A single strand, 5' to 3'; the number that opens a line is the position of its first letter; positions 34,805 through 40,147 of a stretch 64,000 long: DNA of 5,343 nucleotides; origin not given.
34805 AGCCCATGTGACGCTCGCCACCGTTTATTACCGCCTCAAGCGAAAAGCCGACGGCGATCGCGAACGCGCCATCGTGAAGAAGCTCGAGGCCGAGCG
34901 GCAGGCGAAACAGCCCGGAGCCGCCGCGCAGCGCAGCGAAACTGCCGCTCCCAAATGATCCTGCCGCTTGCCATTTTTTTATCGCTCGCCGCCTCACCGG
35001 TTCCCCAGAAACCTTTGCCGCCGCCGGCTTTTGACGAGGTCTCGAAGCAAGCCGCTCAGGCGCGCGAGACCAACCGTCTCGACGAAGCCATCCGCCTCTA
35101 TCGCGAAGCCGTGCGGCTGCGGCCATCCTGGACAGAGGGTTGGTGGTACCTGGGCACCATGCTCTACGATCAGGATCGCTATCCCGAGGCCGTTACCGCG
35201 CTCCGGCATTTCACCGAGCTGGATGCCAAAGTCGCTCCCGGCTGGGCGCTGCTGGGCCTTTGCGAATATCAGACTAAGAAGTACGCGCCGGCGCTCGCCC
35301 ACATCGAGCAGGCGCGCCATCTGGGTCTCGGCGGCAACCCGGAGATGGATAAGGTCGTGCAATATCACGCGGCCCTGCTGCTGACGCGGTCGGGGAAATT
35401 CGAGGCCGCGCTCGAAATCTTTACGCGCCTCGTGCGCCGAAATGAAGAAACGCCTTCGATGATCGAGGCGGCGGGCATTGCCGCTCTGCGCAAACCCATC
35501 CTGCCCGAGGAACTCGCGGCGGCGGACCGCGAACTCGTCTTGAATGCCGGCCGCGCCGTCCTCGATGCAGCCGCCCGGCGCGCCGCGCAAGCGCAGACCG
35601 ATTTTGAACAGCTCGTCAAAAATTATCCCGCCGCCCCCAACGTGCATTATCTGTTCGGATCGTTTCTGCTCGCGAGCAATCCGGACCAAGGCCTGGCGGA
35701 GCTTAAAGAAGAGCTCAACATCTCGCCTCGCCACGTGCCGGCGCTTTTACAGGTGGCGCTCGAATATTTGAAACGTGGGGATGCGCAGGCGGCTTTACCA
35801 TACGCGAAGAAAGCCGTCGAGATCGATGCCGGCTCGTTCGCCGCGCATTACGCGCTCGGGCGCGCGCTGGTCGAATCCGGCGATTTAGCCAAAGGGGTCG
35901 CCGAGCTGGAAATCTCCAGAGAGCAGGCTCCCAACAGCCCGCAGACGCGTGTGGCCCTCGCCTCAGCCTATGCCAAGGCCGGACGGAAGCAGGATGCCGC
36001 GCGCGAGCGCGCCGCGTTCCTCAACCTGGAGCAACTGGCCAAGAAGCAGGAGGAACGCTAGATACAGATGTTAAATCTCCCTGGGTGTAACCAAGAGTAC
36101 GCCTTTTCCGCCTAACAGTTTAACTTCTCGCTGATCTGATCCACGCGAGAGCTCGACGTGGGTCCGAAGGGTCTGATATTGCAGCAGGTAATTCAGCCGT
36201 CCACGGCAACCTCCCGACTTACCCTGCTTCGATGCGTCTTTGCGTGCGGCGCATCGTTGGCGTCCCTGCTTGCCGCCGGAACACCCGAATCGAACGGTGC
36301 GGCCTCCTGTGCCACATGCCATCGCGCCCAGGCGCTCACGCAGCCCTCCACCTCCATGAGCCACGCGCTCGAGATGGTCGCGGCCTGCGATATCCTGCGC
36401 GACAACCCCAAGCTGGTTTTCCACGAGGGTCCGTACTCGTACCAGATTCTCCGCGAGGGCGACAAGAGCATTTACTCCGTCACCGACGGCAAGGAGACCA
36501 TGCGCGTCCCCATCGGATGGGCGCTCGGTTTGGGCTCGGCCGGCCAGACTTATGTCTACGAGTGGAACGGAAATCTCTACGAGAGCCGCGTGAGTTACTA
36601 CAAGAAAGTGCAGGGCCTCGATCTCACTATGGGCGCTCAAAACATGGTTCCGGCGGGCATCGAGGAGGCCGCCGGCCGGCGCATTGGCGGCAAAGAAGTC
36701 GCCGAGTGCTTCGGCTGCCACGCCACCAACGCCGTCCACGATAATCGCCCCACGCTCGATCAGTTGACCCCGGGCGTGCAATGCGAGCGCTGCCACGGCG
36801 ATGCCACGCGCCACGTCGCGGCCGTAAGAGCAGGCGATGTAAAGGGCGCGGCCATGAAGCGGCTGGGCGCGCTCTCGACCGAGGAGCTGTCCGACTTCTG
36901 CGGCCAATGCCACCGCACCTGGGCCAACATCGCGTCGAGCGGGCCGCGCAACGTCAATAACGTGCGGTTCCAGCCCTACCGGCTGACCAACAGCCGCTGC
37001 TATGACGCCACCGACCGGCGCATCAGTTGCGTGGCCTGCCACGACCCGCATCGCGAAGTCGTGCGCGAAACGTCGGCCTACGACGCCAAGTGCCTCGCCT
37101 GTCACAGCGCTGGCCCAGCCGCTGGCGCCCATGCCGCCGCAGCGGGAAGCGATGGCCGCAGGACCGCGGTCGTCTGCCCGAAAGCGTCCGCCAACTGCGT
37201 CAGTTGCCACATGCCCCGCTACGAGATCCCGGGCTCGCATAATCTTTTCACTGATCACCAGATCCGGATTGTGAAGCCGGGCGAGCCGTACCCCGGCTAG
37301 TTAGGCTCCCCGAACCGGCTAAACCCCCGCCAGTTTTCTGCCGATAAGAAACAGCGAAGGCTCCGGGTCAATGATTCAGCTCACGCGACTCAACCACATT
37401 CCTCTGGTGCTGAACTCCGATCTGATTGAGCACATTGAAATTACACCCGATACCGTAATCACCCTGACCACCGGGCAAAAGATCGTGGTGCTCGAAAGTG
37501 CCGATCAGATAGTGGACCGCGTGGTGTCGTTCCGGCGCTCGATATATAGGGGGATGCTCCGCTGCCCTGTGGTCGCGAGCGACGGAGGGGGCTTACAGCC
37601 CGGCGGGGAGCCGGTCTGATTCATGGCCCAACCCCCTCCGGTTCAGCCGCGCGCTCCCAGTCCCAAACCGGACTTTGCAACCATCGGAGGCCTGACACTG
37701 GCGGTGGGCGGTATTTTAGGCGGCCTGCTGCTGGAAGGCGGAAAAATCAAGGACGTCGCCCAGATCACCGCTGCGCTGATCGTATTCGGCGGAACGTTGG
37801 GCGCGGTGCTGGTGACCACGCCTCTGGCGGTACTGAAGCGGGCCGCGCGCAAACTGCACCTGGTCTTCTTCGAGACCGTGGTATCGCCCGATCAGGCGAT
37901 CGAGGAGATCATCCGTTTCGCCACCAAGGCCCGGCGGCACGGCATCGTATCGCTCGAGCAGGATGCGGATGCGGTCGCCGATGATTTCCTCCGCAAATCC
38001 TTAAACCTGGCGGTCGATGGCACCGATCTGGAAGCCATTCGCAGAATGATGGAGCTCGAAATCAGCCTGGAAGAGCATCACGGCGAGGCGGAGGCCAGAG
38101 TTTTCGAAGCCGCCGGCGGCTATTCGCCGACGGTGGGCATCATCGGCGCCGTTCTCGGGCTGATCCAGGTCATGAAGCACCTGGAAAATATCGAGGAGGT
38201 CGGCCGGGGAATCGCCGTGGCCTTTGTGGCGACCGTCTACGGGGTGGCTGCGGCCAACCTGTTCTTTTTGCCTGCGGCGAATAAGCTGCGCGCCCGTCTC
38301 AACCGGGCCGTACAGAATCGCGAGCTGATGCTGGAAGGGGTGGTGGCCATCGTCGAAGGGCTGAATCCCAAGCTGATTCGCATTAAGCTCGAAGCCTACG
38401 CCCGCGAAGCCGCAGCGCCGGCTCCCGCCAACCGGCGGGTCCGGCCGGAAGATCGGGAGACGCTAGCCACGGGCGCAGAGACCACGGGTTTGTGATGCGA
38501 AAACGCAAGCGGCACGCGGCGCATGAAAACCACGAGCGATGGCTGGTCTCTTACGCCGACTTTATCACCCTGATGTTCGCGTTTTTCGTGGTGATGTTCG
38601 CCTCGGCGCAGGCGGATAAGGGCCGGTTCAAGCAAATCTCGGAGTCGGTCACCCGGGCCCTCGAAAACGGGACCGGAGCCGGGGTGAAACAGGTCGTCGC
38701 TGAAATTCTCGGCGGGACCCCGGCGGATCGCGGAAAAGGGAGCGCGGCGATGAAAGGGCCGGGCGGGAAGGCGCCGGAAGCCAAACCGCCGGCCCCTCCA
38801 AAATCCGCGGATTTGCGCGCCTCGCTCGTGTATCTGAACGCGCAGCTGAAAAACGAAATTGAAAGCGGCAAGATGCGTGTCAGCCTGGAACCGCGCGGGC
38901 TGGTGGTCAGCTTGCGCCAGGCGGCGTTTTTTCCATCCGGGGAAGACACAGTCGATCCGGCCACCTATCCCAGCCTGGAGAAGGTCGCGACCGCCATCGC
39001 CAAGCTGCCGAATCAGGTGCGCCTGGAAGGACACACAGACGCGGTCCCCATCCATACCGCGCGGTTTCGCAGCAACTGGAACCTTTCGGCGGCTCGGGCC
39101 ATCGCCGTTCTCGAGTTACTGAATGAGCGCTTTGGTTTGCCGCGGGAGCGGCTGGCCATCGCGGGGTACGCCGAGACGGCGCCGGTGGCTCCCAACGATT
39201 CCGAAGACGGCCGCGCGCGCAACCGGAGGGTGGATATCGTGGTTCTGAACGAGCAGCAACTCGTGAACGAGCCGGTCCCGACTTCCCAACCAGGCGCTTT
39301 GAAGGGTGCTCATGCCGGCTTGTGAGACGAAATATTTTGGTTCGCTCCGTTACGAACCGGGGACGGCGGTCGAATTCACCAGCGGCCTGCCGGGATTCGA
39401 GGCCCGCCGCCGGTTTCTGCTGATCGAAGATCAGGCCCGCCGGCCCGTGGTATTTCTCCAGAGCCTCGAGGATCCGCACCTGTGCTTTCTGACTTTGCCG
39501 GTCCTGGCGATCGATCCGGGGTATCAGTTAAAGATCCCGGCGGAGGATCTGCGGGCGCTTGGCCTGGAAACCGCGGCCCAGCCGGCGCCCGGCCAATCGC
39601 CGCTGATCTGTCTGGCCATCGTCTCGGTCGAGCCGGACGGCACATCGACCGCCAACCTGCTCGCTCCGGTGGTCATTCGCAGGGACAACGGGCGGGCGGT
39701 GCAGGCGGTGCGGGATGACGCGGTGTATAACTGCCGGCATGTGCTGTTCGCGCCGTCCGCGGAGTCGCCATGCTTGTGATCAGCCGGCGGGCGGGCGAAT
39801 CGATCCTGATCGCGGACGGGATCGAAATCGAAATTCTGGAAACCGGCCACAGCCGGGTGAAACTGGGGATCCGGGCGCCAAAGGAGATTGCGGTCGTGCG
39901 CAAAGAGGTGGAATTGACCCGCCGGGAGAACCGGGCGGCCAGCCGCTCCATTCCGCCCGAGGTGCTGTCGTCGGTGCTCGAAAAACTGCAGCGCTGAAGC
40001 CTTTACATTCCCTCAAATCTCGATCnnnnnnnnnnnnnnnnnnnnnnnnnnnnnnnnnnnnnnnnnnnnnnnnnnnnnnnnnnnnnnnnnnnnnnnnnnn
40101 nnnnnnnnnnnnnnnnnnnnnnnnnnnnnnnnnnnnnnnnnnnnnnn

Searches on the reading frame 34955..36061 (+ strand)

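Call 5: search_protein_families(library=pfam, proteins=[window:34955-36061:+], max_evalue=0.001)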
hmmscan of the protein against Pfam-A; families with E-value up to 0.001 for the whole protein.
window:34955-36061:+ (368 aa): 19 families
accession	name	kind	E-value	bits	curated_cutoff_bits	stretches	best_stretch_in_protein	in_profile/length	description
PF13432.12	TPR_16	-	6.6e-22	78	32.7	4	36-84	7-55/65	Tetratricopeptide repeat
PF07719.23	TPR_2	-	3.2e-21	74.1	27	0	33-58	8-33/34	Tetratricopeptide repeat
PF14559.12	TPR_19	-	1.5e-18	67.3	25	1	272-329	2-59/68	Tetratricopeptide repeat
PF13428.12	TPR_14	-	5.5e-17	61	23.5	0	296-337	2-43/44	Tetratricopeptide repeat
PF13181.12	TPR_8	-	7.4e-15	54.2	25.7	0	262-292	2-32/34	Tetratricopeptide repeat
PF00515.34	TPR_1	-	2.3e-13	49.8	27.8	0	263-291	3-31/34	Tetratricopeptide repeat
PF13414.12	TPR_11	-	4.1e-12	46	26.8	1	37-73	5-41/42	TPR repeat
PF12895.13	ANAPC3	-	8.6e-12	45.6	27.2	0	40-119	3-81/82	Anaphase-promoting complex, cyclosome, subunit 3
PF24575.1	TPR_Slam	-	6.7e-11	43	35.2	0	32-80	53-101/104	Surface lipoprotein assembly modifier, N-terminal TPR repeats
PF13424.12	TPR_12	-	1.1e-10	42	30.1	0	99-162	8-74/77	Tetratricopeptide repeat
PF13174.12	TPR_6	-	3.7e-09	37.1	26.3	0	206-225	12-31/33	Tetratricopeptide repeat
PF13431.12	TPR_17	-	2e-07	31.2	24.4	0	284-313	2-31/34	Tetratricopeptide repeat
PF14561.12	TPR_20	-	1.4e-06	29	25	0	315-351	8-44/90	Tetratricopeptide repeat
PF13374.12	TPR_10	-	1.8e-06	28.2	27.5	0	66-84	8-26/42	Tetratricopeptide repeat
PF23914.1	TPR_CcmH_CycH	-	1.4e-05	25.4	42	0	88-179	44-133/158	Cytochrome c-type biogenesis protein H TPR domain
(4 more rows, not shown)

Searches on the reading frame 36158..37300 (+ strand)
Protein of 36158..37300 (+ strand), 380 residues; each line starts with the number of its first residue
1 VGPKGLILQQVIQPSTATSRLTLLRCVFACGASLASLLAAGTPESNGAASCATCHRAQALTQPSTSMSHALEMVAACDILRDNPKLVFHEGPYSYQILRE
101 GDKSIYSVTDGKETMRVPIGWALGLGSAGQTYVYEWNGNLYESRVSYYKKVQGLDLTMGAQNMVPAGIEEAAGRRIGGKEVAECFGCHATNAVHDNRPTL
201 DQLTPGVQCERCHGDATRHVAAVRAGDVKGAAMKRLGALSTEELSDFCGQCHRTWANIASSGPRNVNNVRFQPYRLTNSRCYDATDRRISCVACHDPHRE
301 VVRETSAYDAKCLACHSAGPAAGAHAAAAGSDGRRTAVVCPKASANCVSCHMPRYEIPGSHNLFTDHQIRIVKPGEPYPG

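Call 5: search_protein_families(library=pfam, proteins=[window:36158-37300:+], max_evalue=0.001)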
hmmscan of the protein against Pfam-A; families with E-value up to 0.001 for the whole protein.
window:36158-37300:+ (380 aa): 6 families
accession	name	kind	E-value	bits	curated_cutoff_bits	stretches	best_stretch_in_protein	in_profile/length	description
PF13435.11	Cytochrome_C554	-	4.6e-08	34.3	20.8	1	179-214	46-84/84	Cytochrome c554 and c-prime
PF22113.1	Mtrc-MtrF_II-IV_dom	-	2.2e-07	31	30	1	205-300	80-168/176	Outer membrane cytochrome MtrC/MtrF-like, domains II/IV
PF14537.11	Cytochrom_c3_2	-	2.7e-07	31.4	25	1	206-300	6-69/79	Cytochrome c3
PF14522.11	Cytochrome_C7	-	2.1e-06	27.9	24.8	0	181-253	13-67/67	Cytochrome c7 and related cytochrome c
PF22678.1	Cytochrom_c_NrfB-like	-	8.6e-05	23.4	27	0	248-322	1-71/89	Cytochrome c-type protein NrfB-like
PF09699.15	Paired_CXXCH_1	-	0.0008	19.5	20.6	0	290-318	8-38/41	Doubled CXXCH motif (Paired_CXXCH_1)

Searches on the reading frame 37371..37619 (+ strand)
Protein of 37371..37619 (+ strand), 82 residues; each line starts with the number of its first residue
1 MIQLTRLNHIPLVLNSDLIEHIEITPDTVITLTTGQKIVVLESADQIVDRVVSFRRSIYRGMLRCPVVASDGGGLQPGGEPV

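Call 67: search_protein_families(library=pfam, proteins=[window:37371-37619:+], max_evalue=1)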
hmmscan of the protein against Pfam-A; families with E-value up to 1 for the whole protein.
window:37371-37619:+ (82 aa): 2 families
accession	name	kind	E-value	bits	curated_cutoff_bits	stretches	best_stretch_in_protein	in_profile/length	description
PF06289.16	FlbD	-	2.4e-27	94.7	24.7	1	1-58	1-58/59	Flagellar and Swarming motility proteins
PF24536.2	NXPE4_C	-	0.14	12.2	27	1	16-67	93-143/220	NXPE family member 4-like, C-terminal domain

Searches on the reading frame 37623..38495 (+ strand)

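Call 5: search_protein_families(library=pfam, proteins=[window:37623-38495:+], max_evalue=0.001)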
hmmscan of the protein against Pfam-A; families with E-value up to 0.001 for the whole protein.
window:37623-38495:+ (290 aa): 2 families
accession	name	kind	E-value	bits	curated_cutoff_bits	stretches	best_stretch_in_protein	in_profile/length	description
PF01618.21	MotA_ExbB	-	5.4e-32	110.7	22.9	1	116-234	3-126/127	MotA/TolQ/ExbB proton channel family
PF20560.3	MotA_N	-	2.7e-08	34.4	27.3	1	22-94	2-75/91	Motility protein A N-terminal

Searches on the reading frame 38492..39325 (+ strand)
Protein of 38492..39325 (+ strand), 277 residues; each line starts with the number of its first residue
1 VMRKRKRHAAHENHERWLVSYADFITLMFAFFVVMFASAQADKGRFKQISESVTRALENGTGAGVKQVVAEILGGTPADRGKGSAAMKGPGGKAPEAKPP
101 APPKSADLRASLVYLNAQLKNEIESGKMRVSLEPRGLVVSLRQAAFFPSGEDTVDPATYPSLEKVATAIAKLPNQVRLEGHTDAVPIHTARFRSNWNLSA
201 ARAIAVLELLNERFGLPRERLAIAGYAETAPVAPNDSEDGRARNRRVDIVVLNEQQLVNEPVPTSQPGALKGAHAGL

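Call 5: search_protein_families(library=pfam, proteins=[window:38492-39325:+], max_evalue=0.001)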
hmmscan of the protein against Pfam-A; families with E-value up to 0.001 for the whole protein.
window:38492-39325:+ (277 aa): 2 families
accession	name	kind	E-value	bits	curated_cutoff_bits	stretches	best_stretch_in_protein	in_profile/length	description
PF13677.11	MotB_plug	-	2.9e-21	75.2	24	1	4-56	2-57/58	Membrane MotB of proton-channel complex MotA/MotB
PF00691.25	OmpA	-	4.8e-19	69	27.2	1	146-245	1-98/98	OmpA family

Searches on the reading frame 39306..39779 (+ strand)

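Call 5: search_protein_families(library=pfam, proteins=[window:39306-39779:+], max_evalue=0.001)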
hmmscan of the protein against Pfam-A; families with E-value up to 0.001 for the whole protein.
window:39306-39779:+ (157 aa): 1 family
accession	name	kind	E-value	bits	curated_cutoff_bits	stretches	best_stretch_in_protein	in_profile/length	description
PF02623.20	FliW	-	8.5e-25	87.4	25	1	23-146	2-121/122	FliW protein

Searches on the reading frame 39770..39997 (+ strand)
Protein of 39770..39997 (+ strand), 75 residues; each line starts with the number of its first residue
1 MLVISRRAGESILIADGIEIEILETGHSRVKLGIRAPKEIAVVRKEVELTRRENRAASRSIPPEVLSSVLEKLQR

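Call 67: search_protein_families(library=pfam, proteins=[window:39770-39997:+], max_evalue=1)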
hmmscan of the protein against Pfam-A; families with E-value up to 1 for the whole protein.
window:39770-39997:+ (75 aa): 3 families
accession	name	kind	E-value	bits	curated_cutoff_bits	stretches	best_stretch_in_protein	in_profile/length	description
PF02599.21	CsrA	-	9.6e-19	67.5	27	1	1-48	1-48/53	Global regulator protein family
PF22238.1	RIP_P131-like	-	0.026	15.3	27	1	17-74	28-84/96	RIP/P131 family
PF24638.1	KH_DEAH11_1st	-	0.045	14.4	27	1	19-48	33-62/65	DEAH11 eukaryotic type KH-domain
